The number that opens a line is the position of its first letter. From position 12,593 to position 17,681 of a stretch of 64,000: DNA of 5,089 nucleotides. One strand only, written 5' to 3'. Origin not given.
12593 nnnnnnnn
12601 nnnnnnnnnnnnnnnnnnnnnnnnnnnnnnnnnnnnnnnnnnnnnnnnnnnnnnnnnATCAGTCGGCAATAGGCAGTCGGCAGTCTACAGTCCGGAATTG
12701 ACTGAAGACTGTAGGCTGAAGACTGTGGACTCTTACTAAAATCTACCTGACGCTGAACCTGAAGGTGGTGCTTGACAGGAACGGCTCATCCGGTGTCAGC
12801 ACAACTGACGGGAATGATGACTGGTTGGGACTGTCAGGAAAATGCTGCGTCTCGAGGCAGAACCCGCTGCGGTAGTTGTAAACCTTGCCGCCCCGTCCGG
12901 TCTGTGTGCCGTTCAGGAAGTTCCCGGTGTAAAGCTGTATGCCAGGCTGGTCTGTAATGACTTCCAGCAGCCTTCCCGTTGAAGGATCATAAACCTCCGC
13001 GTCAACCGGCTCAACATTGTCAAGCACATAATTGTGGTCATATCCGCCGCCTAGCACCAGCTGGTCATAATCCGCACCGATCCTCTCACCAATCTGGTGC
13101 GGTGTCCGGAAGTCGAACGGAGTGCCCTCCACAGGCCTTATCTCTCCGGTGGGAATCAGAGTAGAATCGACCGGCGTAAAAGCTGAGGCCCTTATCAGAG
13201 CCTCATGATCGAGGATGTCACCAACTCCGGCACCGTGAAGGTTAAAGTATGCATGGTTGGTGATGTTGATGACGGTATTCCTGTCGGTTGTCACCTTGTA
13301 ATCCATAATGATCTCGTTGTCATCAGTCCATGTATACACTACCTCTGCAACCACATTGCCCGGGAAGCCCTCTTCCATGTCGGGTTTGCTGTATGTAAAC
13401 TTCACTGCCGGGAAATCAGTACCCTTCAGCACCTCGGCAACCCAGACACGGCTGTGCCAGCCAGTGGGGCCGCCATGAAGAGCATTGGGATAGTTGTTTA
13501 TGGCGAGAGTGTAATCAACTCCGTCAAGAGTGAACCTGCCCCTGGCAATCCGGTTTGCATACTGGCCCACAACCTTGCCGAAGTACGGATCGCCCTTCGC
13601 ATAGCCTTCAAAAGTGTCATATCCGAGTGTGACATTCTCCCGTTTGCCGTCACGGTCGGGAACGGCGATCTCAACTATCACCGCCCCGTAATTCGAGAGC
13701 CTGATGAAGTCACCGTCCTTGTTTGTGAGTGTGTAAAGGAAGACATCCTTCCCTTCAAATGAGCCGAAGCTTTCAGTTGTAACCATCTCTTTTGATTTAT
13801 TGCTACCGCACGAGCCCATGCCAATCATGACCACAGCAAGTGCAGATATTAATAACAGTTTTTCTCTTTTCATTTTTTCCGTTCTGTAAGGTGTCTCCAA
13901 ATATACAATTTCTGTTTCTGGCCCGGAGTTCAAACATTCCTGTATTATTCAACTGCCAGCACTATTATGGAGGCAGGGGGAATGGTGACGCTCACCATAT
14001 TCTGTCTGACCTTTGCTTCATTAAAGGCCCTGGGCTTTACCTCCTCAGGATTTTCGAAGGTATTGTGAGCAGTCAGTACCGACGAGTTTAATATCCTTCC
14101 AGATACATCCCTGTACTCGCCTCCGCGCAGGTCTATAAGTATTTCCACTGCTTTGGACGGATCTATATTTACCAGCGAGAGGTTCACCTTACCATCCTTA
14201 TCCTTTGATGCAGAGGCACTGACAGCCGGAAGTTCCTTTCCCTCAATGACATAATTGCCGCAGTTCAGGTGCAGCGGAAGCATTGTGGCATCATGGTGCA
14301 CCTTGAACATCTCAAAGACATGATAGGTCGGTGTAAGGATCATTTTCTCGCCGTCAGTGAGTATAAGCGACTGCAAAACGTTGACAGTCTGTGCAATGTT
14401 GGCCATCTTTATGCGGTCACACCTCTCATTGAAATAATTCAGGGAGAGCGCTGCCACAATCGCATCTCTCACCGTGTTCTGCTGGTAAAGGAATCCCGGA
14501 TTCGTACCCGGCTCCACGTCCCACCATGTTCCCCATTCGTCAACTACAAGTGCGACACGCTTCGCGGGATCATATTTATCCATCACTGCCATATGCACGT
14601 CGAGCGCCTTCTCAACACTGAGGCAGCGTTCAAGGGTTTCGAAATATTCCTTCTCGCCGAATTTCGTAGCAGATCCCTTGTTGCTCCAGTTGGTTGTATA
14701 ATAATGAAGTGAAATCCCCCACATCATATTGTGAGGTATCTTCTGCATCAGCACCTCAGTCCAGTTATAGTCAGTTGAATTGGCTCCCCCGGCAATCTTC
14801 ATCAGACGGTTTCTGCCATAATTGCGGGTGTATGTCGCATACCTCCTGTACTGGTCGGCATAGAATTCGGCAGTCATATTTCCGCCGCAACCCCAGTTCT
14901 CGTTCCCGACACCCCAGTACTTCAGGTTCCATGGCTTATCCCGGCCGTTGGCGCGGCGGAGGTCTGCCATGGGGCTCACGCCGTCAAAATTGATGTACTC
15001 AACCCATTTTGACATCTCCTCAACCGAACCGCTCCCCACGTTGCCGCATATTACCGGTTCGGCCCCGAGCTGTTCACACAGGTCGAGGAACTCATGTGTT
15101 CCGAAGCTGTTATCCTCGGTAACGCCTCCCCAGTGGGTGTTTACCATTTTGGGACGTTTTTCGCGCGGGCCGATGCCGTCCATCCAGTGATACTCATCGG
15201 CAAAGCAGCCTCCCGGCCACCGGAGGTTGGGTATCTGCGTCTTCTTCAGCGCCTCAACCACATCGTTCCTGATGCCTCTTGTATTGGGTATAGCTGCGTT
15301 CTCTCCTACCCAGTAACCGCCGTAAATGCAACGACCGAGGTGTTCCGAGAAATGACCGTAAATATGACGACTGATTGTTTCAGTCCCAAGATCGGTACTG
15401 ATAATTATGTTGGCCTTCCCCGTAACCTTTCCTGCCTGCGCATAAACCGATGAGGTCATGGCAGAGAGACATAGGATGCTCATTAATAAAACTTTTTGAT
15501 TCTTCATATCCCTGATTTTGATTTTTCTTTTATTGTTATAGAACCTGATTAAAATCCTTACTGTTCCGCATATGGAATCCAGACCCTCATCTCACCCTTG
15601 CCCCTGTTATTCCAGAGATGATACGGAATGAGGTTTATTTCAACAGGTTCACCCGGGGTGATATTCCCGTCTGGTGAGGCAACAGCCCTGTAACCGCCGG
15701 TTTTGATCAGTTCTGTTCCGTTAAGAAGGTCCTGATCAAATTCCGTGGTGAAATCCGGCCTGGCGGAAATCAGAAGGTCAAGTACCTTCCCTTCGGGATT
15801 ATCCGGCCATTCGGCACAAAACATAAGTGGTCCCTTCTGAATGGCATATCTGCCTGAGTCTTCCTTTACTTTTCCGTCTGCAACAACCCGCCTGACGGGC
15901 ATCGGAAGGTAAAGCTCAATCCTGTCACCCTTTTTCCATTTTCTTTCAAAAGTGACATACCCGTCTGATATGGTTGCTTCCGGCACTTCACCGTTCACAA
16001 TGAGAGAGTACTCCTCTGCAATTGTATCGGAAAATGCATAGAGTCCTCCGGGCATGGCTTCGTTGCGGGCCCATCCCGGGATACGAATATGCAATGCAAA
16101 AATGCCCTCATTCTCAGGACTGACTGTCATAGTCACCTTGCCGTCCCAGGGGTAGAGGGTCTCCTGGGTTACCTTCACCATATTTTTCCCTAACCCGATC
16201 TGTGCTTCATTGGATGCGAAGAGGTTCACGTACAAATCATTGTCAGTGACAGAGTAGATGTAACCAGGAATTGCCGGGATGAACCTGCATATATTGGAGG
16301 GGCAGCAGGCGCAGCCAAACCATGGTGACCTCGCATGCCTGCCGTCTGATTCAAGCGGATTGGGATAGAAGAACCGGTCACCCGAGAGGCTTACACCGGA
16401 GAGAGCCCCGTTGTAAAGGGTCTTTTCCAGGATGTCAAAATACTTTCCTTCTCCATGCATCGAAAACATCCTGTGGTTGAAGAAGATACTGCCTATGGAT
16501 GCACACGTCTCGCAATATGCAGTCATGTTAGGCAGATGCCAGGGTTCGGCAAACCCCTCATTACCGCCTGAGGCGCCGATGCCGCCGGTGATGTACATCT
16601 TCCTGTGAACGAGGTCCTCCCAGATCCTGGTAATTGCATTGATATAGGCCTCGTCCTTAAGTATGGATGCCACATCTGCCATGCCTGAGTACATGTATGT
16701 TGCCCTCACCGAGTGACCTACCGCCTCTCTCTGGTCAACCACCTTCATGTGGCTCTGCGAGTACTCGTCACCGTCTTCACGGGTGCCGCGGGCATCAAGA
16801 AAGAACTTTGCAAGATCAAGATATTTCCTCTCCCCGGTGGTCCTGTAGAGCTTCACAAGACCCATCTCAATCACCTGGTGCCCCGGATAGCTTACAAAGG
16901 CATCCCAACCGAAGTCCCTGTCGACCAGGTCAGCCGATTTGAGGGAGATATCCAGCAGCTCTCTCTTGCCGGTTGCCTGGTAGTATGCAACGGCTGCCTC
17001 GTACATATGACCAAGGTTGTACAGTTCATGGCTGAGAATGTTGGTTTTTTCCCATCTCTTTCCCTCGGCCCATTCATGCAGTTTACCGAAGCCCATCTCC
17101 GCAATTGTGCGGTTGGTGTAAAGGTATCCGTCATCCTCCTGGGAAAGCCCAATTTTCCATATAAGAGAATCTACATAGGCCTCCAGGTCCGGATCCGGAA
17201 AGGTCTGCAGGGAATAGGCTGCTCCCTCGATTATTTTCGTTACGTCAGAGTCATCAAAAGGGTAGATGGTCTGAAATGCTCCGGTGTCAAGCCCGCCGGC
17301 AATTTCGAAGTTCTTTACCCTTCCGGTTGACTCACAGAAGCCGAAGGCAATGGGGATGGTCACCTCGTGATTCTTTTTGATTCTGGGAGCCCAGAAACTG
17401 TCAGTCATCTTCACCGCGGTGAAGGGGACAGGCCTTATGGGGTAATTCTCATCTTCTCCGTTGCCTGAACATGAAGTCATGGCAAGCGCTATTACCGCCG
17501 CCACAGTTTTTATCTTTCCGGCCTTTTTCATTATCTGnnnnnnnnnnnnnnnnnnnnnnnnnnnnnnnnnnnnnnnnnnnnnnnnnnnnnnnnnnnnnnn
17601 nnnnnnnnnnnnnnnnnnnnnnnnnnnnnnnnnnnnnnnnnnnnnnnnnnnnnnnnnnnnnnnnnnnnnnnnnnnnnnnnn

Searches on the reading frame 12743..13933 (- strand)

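Call 32: search_protein_families(library=pfam, proteins=[window:12743-13933:-], max_evalue=0.001)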
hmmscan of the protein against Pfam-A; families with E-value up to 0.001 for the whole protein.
window:12743-13933:- (396 aa): 1 family
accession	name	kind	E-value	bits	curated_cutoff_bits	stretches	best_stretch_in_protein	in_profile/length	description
PF01263.26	Aldose_epim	-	1.4e-81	274.7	27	1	66-391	2-298/299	Aldose 1-epimerase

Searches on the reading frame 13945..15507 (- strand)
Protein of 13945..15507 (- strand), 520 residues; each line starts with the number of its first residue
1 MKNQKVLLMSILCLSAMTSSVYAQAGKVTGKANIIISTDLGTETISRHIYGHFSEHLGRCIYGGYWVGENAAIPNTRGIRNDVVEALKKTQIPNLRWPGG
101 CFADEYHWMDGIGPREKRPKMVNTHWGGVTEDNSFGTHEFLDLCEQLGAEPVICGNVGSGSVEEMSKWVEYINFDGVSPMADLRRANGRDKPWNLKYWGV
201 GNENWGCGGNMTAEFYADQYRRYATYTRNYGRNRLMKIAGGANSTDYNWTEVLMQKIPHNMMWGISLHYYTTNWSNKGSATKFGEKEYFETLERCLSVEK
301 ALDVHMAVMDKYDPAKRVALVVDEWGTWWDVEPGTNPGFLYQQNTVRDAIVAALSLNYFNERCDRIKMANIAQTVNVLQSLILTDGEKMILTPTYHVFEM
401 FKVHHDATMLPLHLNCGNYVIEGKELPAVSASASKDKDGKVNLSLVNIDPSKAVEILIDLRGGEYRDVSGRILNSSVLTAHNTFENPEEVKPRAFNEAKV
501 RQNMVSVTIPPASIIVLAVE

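Call 32: search_protein_families(library=pfam, proteins=[window:13945-15507:-], max_evalue=0.001)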
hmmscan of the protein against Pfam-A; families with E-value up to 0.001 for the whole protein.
window:13945-15507:- (520 aa): 2 families
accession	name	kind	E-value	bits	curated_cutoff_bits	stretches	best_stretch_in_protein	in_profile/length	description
PF06964.18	Alpha-L-AF_C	-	3.6e-54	183.9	27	1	323-513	1-165/165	Alpha-L-arabinofuranosidase C-terminal domain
PF22848.2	ASD1_dom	-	1.5e-08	35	22.2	1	95-154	11-74/239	Alpha-L-arabinofuranosidase 1 domain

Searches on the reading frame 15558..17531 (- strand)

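Call 32: search_protein_families(library=pfam, proteins=[window:15558-17531:-], max_evalue=0.001)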
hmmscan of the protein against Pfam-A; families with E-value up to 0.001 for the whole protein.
window:15558-17531:- (657 aa): 3 families
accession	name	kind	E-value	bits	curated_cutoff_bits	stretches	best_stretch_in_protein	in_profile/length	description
PF07944.18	Beta-AFase-like_GH127_cat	-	6.4e-107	358.2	24.9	1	39-421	1-374/376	Beta-L-arabinofuranosidase, GH127 catalytic domain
PF20736.2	Glyco_hydro127M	-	1.2e-25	89.9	24.2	1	433-544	2-95/95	Beta-L-arabinofuranosidase, GH127 middle domain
PF20737.2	Glyco_hydro127C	-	2.4e-21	75.7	23.7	1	546-653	1-71/71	Glycoside hydrolase family 127 C-terminal domain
